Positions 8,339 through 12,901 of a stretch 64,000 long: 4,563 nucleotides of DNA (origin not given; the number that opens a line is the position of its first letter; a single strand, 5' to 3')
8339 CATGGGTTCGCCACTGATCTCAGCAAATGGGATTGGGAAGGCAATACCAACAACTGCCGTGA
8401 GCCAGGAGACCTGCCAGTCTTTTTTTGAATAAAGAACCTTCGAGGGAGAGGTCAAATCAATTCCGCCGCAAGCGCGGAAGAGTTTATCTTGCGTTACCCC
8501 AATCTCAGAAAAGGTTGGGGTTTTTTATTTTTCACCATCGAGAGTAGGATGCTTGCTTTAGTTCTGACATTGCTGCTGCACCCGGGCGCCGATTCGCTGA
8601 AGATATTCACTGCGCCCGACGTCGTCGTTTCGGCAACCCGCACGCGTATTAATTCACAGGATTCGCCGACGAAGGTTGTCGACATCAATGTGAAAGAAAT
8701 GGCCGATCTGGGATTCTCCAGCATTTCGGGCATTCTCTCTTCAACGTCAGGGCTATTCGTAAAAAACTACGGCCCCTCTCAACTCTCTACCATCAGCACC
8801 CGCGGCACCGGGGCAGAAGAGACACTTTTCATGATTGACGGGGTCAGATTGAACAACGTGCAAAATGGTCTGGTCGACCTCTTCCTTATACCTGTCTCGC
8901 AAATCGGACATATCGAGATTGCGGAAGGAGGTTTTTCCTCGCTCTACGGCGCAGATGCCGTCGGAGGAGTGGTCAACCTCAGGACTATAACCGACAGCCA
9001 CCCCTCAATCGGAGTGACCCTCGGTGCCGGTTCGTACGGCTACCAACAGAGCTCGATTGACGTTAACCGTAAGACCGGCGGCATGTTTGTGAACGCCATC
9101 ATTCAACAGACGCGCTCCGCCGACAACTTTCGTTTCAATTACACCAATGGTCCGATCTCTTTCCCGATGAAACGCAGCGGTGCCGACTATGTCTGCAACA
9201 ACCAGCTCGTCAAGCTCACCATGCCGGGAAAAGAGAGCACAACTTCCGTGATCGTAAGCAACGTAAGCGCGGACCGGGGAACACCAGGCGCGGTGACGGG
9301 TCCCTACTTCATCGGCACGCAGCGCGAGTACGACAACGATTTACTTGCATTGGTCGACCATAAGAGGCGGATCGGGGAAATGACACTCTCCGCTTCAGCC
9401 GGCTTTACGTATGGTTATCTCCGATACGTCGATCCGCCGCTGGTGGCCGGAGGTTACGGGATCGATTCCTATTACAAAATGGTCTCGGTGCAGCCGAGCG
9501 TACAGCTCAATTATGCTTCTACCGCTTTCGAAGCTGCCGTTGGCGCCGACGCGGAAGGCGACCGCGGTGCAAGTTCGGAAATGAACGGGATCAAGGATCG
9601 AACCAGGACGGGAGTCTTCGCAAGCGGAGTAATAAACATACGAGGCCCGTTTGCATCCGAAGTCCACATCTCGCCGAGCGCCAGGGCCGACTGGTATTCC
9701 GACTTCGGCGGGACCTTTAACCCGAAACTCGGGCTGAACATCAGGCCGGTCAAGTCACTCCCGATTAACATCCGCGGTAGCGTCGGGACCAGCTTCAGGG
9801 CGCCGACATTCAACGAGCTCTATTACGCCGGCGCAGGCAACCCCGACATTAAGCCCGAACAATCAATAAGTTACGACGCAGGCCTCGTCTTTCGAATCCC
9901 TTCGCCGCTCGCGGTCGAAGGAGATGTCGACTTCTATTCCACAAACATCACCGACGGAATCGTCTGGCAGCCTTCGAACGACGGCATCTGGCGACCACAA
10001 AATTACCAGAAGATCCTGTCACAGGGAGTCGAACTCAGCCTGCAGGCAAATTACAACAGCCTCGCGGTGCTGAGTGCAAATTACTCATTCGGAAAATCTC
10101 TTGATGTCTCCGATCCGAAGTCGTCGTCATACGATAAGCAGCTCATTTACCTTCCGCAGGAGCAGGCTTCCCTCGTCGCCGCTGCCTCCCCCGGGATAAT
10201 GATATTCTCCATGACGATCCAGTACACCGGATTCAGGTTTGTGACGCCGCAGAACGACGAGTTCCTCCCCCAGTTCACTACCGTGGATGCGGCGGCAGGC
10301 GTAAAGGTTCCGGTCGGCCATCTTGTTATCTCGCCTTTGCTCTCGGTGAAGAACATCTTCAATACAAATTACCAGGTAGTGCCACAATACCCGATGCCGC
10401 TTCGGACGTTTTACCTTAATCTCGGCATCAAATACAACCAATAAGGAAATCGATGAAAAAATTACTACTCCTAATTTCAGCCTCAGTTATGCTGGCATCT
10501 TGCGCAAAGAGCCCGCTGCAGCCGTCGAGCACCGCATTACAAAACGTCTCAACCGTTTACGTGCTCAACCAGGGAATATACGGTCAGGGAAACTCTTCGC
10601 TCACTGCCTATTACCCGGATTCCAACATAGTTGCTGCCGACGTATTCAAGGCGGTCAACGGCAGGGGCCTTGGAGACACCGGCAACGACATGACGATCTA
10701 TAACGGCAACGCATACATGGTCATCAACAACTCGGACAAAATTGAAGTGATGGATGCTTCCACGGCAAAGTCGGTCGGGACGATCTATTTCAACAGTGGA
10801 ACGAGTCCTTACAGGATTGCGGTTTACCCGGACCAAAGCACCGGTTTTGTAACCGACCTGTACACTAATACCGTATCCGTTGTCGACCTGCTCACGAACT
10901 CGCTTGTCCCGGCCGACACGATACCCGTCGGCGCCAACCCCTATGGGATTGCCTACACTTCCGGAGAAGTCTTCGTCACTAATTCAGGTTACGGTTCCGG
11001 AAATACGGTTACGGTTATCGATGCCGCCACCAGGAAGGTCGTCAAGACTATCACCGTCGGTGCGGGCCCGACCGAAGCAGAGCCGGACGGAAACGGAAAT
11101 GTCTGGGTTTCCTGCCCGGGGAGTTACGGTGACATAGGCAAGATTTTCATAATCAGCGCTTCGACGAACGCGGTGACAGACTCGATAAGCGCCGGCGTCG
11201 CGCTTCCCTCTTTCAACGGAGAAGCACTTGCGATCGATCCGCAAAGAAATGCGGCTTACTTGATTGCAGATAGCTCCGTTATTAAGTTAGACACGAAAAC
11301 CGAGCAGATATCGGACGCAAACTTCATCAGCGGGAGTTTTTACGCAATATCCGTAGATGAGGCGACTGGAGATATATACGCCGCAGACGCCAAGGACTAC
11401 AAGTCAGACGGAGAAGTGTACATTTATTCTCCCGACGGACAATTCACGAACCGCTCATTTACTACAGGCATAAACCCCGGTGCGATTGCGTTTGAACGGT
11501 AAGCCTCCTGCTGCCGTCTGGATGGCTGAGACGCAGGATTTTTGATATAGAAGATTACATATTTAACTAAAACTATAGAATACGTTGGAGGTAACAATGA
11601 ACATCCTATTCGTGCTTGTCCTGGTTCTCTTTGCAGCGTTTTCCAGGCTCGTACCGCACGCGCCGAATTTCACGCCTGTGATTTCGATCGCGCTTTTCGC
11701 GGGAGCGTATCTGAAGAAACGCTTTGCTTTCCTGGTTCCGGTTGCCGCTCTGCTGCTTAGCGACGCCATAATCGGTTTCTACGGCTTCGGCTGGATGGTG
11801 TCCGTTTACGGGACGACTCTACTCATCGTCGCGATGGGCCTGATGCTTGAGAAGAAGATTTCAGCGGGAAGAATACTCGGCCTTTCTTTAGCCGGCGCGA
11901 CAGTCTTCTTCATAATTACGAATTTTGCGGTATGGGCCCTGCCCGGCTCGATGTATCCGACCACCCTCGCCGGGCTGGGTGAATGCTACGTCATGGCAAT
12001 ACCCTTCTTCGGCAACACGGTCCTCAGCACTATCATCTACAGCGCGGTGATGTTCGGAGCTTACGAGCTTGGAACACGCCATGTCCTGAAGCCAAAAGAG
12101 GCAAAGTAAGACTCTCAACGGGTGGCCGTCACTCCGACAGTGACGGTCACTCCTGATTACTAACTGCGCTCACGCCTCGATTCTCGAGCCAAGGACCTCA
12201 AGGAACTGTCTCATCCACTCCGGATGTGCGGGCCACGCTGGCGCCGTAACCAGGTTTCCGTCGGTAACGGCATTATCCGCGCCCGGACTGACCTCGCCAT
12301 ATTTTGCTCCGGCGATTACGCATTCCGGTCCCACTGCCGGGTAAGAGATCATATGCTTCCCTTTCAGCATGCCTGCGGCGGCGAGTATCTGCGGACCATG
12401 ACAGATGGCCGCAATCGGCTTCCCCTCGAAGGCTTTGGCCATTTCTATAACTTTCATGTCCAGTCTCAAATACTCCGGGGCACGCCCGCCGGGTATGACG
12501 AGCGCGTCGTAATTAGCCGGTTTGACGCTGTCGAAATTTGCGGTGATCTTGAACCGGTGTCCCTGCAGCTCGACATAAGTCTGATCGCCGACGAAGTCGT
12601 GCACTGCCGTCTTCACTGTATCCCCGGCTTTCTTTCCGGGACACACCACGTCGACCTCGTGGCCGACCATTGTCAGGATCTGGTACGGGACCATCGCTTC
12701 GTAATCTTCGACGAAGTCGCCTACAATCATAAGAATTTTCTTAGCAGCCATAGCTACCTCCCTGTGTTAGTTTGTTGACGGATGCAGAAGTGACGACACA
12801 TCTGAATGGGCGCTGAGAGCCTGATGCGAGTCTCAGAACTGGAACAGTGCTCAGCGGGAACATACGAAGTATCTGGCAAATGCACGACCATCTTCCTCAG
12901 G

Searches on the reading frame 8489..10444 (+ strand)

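Call 66: search_protein_families(library=pfam, proteins=[window:8489-10444:+], max_evalue=0.001)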
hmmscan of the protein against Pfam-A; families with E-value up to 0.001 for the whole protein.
window:8489-10444:+ (651 aa): 2 families
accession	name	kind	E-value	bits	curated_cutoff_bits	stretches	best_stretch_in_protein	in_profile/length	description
PF00593.30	TonB_dep_Rec_b-barrel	-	5.9e-37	129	27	1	272-612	49-427/436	TonB dependent receptor-like, beta-barrel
PF07715.20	Plug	-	5e-20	72.4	23.9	1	57-161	3-107/107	TonB-dependent Receptor Plug Domain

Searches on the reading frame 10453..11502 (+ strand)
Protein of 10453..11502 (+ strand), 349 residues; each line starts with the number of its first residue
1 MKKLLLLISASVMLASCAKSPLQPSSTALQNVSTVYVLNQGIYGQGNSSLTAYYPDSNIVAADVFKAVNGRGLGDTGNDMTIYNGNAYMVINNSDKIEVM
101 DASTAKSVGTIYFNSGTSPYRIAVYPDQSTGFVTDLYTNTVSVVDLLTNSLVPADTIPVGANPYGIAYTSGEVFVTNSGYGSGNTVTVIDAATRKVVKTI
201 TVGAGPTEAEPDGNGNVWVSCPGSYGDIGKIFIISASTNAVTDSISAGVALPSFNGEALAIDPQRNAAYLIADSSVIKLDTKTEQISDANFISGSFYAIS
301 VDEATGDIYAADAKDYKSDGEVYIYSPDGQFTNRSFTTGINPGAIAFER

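Call 66: search_protein_families(library=pfam, proteins=[window:10453-11502:+], max_evalue=0.001)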
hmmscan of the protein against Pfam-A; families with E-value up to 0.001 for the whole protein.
window:10453-11502:+ (349 aa): 2 families
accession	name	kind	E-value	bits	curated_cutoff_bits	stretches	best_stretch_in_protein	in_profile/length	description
PF16819.11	DUF5074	-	4.6e-19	69.1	27.2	1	35-319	3-318/353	Domain of unknown function (DUF5074)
PF21783.3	YNCE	-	7.9e-07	29.1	27.1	1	88-207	211-329/339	YNCE-like beta-propeller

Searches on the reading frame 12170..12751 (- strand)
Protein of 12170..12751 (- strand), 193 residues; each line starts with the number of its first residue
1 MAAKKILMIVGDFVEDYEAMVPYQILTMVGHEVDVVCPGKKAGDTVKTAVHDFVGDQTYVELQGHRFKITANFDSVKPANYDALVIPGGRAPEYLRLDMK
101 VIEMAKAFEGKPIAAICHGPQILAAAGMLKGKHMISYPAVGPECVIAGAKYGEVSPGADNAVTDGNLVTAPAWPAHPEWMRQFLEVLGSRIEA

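Call 66: search_protein_families(library=pfam, proteins=[window:12170-12751:-], max_evalue=0.001)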
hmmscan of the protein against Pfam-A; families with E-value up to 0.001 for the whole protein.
window:12170-12751:- (193 aa): 2 families
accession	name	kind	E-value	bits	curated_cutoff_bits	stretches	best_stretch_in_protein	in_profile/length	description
PF01965.30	DJ-1_PfpI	-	4.7e-43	147.3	26.6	1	4-185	1-164/165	DJ-1/PfpI family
PF00117.34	GATase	-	0.0002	21.6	22.8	1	59-127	23-89/190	Glutamine amidotransferase class-I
